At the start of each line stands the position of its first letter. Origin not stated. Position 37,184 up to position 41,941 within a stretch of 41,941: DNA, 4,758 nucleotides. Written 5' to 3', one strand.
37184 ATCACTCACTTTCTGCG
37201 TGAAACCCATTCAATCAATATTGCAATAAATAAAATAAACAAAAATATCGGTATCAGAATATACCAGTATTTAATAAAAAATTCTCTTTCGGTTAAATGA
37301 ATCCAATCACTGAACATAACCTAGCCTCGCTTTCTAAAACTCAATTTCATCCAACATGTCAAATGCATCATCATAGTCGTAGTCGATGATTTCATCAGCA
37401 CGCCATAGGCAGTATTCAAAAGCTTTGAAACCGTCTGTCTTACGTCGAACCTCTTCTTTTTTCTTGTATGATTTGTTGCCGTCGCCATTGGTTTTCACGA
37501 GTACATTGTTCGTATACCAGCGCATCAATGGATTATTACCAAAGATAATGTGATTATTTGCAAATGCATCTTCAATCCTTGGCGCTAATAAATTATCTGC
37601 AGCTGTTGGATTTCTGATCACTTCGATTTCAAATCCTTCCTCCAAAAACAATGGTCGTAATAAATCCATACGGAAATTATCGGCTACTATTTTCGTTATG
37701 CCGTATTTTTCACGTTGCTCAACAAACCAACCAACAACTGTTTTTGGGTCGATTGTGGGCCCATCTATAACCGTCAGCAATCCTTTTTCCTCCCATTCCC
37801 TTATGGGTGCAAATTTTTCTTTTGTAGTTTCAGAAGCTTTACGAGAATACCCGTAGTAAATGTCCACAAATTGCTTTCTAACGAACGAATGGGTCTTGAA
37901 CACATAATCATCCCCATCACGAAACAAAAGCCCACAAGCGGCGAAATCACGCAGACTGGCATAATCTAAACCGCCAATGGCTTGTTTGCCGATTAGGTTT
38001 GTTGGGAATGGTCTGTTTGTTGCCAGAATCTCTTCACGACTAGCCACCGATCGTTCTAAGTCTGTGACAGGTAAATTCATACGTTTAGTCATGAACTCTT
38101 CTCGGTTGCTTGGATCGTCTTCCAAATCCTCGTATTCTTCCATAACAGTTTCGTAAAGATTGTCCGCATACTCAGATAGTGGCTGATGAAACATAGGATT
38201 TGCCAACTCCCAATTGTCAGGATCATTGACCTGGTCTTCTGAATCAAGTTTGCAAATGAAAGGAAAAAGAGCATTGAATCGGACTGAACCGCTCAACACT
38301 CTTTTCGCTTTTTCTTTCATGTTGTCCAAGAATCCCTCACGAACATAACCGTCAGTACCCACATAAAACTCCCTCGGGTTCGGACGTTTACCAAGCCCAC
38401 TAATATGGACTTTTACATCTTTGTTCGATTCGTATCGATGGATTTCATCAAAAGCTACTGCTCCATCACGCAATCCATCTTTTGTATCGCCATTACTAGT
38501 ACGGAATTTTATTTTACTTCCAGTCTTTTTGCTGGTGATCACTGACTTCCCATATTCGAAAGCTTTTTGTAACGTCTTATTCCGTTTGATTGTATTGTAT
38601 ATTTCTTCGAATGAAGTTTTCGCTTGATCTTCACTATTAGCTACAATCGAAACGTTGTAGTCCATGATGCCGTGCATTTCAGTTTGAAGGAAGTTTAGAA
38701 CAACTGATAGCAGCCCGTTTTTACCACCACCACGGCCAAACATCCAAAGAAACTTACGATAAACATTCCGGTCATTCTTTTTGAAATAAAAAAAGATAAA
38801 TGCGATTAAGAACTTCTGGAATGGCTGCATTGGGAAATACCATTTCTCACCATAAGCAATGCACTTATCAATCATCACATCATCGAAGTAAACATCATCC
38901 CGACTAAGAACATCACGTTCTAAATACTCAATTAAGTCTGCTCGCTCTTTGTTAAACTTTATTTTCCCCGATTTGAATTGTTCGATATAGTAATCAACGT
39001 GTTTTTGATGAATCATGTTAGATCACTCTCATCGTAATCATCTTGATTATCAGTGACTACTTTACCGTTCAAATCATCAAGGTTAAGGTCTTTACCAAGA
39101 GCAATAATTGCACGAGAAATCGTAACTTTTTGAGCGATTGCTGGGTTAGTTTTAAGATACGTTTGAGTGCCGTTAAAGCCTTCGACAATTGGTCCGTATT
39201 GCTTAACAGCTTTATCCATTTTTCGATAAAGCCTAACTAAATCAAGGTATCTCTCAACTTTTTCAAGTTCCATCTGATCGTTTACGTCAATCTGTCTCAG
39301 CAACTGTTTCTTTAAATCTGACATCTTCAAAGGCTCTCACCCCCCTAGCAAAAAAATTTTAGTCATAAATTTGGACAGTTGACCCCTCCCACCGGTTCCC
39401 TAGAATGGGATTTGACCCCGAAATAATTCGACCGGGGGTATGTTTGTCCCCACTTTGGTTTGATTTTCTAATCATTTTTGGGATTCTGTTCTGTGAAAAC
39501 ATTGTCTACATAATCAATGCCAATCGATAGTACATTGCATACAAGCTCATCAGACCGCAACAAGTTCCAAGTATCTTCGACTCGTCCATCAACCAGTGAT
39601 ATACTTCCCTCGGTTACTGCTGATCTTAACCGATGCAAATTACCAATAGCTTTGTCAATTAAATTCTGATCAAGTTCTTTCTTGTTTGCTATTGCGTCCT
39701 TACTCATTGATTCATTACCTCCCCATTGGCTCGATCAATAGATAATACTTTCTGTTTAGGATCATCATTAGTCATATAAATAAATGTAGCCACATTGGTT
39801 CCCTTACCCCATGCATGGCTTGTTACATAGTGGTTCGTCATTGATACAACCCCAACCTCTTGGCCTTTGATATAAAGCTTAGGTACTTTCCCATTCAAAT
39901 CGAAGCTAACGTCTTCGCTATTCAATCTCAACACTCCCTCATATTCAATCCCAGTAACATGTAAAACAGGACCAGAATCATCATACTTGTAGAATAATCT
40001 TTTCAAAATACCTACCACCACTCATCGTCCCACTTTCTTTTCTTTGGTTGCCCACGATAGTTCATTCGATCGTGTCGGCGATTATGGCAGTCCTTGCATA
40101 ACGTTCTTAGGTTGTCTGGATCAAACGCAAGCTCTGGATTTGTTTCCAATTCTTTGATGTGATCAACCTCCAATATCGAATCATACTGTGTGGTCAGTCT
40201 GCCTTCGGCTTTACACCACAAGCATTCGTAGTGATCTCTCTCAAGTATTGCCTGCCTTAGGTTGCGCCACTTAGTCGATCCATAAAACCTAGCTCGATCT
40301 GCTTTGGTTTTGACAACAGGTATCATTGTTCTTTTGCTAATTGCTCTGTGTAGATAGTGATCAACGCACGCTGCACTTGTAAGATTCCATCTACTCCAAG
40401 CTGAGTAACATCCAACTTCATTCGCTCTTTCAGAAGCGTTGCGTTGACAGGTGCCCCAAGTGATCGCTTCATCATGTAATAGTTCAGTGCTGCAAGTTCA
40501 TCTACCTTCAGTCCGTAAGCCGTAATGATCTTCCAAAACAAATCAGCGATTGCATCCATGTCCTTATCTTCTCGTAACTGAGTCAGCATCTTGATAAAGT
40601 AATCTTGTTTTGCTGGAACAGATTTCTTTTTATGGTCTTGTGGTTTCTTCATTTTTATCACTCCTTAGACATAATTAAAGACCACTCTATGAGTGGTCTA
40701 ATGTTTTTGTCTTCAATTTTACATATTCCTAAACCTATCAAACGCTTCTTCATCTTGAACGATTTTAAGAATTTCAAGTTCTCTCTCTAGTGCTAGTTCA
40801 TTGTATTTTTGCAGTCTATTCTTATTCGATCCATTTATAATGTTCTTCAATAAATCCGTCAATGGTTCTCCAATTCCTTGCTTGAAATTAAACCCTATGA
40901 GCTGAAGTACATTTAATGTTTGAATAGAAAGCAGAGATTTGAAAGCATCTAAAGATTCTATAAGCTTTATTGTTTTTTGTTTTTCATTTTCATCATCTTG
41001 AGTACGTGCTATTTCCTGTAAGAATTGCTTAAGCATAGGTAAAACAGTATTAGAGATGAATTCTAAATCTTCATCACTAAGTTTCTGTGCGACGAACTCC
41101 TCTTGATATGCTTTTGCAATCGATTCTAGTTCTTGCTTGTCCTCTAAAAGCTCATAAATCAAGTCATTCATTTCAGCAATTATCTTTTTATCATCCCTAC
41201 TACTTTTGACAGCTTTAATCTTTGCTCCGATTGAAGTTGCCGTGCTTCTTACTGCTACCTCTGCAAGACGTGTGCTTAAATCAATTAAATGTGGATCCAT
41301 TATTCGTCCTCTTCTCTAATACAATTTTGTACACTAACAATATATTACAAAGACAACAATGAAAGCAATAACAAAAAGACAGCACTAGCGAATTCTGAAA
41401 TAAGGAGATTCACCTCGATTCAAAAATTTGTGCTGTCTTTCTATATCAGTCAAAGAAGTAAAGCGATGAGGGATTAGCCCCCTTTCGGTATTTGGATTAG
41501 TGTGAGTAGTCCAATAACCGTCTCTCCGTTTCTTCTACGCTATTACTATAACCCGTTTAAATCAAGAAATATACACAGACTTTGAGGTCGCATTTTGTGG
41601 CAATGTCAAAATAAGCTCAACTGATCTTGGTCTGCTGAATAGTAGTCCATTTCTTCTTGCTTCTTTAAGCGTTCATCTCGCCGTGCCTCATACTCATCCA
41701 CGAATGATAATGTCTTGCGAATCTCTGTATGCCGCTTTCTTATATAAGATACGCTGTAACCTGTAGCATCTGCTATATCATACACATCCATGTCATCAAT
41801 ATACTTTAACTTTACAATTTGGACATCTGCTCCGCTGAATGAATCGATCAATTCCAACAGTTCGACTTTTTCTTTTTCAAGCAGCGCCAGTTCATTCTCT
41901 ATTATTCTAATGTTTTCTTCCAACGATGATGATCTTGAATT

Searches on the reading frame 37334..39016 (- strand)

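Call 65: search_protein_families(library=phrogs, proteins=[window:37334-39016:-], max_evalue=0.001)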
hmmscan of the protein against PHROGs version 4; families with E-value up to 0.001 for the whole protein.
window:37334-39016:- (560 aa): 5 families
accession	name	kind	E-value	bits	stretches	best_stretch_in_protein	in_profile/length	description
phrog_9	-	head and packaging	7.2e-137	459.4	1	9-546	170-669/812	terminase large subunit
phrog_2699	-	head and packaging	4.8e-57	194.2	1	235-533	3-286/315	terminase large subunit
phrog_2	-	head and packaging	3.4e-09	37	1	61-525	264-550/807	terminase large subunit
phrog_4914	-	head and packaging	3.9e-09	37.4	1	63-163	81-189/213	terminase large subunit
phrog_7331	-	head and packaging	5.2e-08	33.5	1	481-533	34-85/113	terminase large subunit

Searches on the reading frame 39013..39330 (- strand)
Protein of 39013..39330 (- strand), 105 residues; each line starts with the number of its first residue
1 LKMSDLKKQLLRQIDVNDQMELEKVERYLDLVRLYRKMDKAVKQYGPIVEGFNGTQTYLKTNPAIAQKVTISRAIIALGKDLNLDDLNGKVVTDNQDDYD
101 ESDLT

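Call 65: search_protein_families(library=phrogs, proteins=[window:39013-39330:-], max_evalue=0.001)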
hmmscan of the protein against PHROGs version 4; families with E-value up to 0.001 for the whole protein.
window:39013-39330:- (105 aa): 3 families
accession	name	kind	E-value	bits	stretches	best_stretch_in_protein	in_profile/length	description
phrog_2343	-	head and packaging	1.2e-35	122.5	1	2-105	4-106/106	terminase small subunit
phrog_5110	-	head and packaging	7.4e-07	30.2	1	5-91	16-102/110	terminase small subunit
phrog_83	-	head and packaging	1.6e-05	25.5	1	16-85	108-174/246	terminase small subunit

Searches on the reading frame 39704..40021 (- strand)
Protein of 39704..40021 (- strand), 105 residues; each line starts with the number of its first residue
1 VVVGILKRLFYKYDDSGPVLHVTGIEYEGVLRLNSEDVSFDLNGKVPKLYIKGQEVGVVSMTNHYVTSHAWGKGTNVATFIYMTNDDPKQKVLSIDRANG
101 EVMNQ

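Call 65: search_protein_families(library=phrogs, proteins=[window:39704-40021:-], max_evalue=0.001)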
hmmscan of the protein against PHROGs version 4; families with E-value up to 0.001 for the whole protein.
window:39704-40021:- (105 aa): 2 families
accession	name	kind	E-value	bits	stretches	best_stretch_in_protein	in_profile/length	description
phrog_22887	-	unknown function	2.1e-32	113.4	1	33-105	164-235/235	-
phrog_17806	-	unknown function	1.8e-22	80.2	1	36-105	6-80/80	-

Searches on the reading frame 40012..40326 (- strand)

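Call 65: search_protein_families(library=phrogs, proteins=[window:40012-40326:-], max_evalue=0.001)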
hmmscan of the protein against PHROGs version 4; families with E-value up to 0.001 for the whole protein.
window:40012-40326:- (104 aa): 27 families (the best 25 are shown)
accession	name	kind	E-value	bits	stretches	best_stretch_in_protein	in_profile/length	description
phrog_5956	-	DNA, RNA and nucleotide metabolism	3.5e-34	118.4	1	5-96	32-119/138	HNH endonuclease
phrog_119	-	DNA, RNA and nucleotide metabolism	1.6e-26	94.2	1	6-97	177-267/443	HNH endonuclease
phrog_144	-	DNA, RNA and nucleotide metabolism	1.9e-25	90.6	1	8-96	60-144/175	HNH endonuclease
phrog_589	-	DNA, RNA and nucleotide metabolism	4.6e-22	79.6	1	6-97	65-151/179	HNH endonuclease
phrog_4581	-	head and packaging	7e-19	69.5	1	8-89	41-113/395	terminase small subunit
phrog_2323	-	DNA, RNA and nucleotide metabolism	1.7e-14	54.7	1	8-93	12-92/113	HNH endonuclease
phrog_1271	-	DNA, RNA and nucleotide metabolism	9e-13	49.3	1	14-94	248-325/361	HNH endonuclease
phrog_338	-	DNA, RNA and nucleotide metabolism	1.9e-10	41.6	1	10-90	182-265/340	HNH endonuclease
phrog_8446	-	DNA, RNA and nucleotide metabolism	2.8e-10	41.2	1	18-91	126-201/211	HNH endonuclease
phrog_333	-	DNA, RNA and nucleotide metabolism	3.5e-10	41.2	1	16-97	17-91/138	HNH endonuclease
phrog_8048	-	DNA, RNA and nucleotide metabolism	7.8e-09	36.1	1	11-87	156-229/273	HNH endonuclease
phrog_10822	-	DNA, RNA and nucleotide metabolism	1.7e-06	28.9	1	21-96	89-156/245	HNH endonuclease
phrog_25061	-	DNA, RNA and nucleotide metabolism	2.3e-06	29.2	1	6-85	113-186/219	HNH endonuclease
phrog_7785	-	DNA, RNA and nucleotide metabolism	2.7e-06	28.4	1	22-87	60-114/147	HNH endonuclease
phrog_6050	-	DNA, RNA and nucleotide metabolism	2.9e-06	27.4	1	24-89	303-362/402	HNH endonuclease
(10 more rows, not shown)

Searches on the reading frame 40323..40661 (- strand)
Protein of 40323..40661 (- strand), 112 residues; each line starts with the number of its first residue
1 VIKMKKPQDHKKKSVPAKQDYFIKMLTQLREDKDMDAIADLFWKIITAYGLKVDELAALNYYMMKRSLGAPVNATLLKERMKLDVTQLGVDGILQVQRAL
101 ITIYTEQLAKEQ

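Call 60: search_protein_families(library=pfam, proteins=[window:40323-40661:-], max_evalue=0.01)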
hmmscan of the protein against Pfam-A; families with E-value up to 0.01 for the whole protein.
window:40323-40661:- (112 aa): 0 families

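Call 65: search_protein_families(library=phrogs, proteins=[window:40323-40661:-], max_evalue=0.001)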
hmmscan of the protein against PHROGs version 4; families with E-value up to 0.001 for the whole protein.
window:40323-40661:- (112 aa): 1 family
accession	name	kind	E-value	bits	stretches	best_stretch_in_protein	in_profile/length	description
phrog_11846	-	unknown function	1.1e-31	110.2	1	18-111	5-98/99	-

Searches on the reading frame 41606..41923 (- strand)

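Call 65: search_protein_families(library=phrogs, proteins=[window:41606-41923:-], max_evalue=0.001)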
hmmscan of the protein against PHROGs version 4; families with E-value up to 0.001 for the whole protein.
window:41606-41923:- (105 aa): 2 families
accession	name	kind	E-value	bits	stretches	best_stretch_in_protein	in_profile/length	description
phrog_36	-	transcription regulation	2.1e-12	48.1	1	2-92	113-205/220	transcriptional regulator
phrog_10157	-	unknown function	0.00058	21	1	5-71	79-145/153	-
